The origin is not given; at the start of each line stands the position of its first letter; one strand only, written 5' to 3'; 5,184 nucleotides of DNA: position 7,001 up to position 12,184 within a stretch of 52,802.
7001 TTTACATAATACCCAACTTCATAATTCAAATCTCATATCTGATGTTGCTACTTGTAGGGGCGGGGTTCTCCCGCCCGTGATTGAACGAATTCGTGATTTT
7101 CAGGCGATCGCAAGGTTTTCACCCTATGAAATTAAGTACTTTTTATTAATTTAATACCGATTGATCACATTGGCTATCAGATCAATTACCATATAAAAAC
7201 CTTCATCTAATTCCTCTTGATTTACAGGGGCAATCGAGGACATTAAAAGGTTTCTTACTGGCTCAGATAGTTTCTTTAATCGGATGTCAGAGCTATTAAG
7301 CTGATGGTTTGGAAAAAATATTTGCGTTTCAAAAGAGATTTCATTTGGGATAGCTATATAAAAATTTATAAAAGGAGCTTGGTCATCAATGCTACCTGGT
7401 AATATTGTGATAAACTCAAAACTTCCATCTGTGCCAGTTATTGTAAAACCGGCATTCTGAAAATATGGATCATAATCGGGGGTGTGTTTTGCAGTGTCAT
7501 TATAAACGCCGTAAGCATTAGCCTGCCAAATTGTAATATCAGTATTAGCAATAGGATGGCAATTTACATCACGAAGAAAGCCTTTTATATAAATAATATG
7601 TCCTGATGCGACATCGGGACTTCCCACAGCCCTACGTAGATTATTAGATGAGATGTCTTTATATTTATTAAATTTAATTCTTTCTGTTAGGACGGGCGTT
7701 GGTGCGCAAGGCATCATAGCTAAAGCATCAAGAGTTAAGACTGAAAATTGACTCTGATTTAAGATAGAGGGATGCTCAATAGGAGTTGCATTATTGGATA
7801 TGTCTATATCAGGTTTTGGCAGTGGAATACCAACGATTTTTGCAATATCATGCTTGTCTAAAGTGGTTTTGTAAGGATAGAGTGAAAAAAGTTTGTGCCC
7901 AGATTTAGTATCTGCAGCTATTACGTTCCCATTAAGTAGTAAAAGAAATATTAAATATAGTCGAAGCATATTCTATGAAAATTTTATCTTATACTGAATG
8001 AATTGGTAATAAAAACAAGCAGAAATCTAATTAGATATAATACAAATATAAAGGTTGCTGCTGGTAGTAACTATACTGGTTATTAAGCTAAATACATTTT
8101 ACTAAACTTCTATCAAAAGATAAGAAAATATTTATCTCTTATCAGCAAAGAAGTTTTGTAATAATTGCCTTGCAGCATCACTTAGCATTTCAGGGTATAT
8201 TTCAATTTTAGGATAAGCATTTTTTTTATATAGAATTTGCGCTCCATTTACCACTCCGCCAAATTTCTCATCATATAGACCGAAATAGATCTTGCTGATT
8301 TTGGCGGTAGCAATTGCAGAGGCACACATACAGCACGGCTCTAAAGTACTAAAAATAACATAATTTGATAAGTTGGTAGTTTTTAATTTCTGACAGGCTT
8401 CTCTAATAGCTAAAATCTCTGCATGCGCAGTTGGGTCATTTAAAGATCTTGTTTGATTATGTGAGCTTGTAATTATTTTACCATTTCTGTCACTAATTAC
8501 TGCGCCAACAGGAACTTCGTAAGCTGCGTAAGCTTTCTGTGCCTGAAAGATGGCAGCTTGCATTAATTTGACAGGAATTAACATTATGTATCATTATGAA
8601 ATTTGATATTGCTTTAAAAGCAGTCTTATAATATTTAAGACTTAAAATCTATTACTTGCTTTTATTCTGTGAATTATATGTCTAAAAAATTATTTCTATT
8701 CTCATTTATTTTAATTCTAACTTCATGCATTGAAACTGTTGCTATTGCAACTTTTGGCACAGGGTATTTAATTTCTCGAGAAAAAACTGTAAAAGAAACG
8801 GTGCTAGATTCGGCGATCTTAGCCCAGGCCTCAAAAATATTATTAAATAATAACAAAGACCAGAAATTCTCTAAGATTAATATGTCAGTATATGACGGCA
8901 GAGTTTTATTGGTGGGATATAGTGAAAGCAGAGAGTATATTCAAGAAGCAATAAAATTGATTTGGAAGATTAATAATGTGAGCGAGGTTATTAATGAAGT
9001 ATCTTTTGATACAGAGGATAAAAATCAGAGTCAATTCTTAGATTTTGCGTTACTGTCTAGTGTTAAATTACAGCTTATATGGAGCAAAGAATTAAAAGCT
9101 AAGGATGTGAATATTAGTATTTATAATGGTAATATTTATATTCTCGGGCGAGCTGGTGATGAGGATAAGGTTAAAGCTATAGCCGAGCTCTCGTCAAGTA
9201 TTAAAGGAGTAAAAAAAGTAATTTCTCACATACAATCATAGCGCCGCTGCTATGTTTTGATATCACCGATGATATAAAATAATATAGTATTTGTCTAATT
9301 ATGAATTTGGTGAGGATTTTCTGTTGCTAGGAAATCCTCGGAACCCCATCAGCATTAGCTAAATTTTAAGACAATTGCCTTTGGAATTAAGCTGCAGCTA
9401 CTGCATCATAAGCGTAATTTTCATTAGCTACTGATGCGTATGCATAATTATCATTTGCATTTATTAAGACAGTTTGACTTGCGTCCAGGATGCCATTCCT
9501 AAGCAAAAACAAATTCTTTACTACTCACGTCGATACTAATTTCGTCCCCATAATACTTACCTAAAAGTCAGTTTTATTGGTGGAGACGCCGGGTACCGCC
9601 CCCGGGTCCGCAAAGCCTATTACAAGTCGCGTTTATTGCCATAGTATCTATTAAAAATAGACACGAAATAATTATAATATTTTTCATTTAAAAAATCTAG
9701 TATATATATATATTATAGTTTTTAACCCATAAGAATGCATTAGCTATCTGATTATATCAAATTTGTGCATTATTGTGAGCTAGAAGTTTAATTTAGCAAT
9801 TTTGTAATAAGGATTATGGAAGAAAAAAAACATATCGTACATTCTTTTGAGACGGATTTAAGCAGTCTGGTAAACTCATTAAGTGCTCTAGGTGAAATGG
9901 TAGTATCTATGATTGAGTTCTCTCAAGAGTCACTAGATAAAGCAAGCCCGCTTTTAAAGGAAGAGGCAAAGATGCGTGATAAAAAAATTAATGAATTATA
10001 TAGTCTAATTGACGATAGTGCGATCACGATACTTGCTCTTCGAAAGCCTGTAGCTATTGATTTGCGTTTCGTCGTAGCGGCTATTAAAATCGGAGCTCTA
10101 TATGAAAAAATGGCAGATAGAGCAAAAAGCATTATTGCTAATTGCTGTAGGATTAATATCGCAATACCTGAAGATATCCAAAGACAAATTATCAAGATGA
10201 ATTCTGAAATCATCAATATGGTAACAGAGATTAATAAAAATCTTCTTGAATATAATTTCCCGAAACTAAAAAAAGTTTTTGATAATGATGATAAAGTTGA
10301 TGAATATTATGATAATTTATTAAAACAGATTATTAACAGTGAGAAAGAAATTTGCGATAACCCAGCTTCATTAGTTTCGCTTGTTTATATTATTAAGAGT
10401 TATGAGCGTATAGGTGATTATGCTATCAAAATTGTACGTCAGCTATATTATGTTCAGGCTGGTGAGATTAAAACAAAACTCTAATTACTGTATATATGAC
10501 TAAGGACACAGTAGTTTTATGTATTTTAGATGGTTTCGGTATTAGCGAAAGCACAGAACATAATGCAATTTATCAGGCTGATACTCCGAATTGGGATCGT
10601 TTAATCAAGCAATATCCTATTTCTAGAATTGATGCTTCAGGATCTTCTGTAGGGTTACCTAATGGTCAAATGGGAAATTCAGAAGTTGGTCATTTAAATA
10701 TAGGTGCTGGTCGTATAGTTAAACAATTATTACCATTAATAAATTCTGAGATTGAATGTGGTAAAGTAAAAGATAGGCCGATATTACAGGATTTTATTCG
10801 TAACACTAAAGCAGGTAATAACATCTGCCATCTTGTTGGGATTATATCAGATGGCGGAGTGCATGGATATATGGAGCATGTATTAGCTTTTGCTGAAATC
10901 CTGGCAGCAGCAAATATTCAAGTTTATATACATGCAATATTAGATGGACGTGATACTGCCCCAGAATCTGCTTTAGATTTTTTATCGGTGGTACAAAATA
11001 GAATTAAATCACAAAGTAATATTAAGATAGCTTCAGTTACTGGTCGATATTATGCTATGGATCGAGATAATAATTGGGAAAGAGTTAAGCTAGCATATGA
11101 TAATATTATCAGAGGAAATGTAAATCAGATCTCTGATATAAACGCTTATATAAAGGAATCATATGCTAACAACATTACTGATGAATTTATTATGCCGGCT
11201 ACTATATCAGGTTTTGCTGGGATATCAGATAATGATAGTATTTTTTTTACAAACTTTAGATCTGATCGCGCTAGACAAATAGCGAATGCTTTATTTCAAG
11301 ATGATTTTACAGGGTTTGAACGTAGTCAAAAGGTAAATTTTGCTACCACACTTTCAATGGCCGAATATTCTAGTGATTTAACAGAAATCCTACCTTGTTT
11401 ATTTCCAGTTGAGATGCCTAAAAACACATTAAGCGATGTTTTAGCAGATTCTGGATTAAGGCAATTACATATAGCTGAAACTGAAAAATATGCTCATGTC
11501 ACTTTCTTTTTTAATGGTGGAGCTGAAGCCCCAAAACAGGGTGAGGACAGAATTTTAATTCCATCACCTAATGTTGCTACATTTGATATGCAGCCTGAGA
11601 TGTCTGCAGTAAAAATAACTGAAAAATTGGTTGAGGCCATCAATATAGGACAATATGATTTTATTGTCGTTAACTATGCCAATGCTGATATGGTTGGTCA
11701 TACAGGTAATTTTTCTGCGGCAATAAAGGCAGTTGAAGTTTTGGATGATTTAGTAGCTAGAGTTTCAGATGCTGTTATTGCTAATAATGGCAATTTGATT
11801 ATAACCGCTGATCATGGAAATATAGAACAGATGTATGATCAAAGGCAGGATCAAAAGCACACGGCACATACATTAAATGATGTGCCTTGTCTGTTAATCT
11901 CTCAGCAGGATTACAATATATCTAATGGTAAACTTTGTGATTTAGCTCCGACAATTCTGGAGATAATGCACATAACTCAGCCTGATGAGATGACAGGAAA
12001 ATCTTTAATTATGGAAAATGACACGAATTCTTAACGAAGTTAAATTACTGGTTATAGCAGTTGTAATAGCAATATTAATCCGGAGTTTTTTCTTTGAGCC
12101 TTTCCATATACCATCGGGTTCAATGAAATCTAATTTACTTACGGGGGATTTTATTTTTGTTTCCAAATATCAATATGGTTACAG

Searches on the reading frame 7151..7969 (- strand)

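Call 51: search_protein_families(library=pfam, proteins=[window:7151-7969:-], max_evalue=0.00001)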
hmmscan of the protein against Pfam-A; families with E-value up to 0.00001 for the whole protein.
window:7151-7969:- (272 aa): 1 family
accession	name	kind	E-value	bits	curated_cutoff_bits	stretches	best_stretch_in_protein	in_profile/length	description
PF00775.27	Dioxygenase_C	-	2.5e-12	47.1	27.3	1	119-193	23-95/182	Dioxygenase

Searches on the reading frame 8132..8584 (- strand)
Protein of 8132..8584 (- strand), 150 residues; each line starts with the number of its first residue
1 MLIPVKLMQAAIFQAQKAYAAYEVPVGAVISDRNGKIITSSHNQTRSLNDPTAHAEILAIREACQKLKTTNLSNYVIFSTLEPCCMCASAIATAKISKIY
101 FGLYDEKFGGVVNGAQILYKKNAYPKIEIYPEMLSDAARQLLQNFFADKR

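Call 51: search_protein_families(library=pfam, proteins=[window:8132-8584:-], max_evalue=0.00001)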
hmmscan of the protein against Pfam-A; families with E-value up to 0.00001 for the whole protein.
window:8132-8584:- (150 aa): 2 families
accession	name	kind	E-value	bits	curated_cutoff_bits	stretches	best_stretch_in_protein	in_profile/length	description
PF14437.12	MafB19-deam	-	2.1e-28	99.5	27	1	6-149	5-141/142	MafB19-like deaminase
PF00383.29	dCMP_cyt_deam_1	-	2.1e-26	92.2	25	1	6-102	6-101/102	Cytidine and deoxycytidylate deaminase zinc-binding region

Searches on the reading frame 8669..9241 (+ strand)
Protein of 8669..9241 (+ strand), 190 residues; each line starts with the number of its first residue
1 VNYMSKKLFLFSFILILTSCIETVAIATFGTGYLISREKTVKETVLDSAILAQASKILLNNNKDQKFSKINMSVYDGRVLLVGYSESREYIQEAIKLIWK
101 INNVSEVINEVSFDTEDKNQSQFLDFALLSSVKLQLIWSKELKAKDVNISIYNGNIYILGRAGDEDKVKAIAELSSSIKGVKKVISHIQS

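Call 51: search_protein_families(library=pfam, proteins=[window:8669-9241:+], max_evalue=0.00001)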
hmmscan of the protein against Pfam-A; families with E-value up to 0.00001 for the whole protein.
window:8669-9241:+ (190 aa): 1 family
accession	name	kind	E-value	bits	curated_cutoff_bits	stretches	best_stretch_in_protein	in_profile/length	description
PF04972.22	BON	-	7.7e-23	81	27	2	128-189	5-66/69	BON domain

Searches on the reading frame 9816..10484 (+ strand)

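Call 51: search_protein_families(library=pfam, proteins=[window:9816-10484:+], max_evalue=0.00001)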
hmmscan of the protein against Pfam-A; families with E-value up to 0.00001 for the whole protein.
window:9816-10484:+ (222 aa): 1 family
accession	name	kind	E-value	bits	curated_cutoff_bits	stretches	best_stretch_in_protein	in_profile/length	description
PF01895.24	PhoU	-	3.1e-26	92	23.5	2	23-107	2-86/89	PhoU domain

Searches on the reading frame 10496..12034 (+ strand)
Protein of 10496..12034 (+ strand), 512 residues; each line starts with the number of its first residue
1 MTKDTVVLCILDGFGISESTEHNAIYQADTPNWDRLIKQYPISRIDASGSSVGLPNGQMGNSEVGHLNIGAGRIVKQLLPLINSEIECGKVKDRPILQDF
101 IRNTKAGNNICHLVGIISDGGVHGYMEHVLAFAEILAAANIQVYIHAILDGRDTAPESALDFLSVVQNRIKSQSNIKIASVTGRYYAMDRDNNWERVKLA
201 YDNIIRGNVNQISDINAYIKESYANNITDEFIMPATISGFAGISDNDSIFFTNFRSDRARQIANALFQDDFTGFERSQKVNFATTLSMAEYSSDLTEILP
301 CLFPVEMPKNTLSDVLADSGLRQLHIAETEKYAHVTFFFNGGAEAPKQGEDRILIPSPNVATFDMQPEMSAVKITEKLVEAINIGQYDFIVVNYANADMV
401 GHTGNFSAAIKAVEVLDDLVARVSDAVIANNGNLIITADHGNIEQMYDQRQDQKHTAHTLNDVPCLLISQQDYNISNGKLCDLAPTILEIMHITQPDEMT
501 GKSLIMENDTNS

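Call 51: search_protein_families(library=pfam, proteins=[window:10496-12034:+], max_evalue=0.00001)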
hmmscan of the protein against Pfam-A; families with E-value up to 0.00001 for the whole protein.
window:10496-12034:+ (512 aa): 2 families
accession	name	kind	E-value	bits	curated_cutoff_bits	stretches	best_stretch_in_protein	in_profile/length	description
PF01676.23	Metalloenzyme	-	6.5e-81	272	24.3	1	5-493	2-250/252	Metalloenzyme superfamily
PF06415.18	iPGM_N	-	2.3e-69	233.6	27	1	82-292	1-216/217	BPG-independent PGAM N-terminus (iPGM_N)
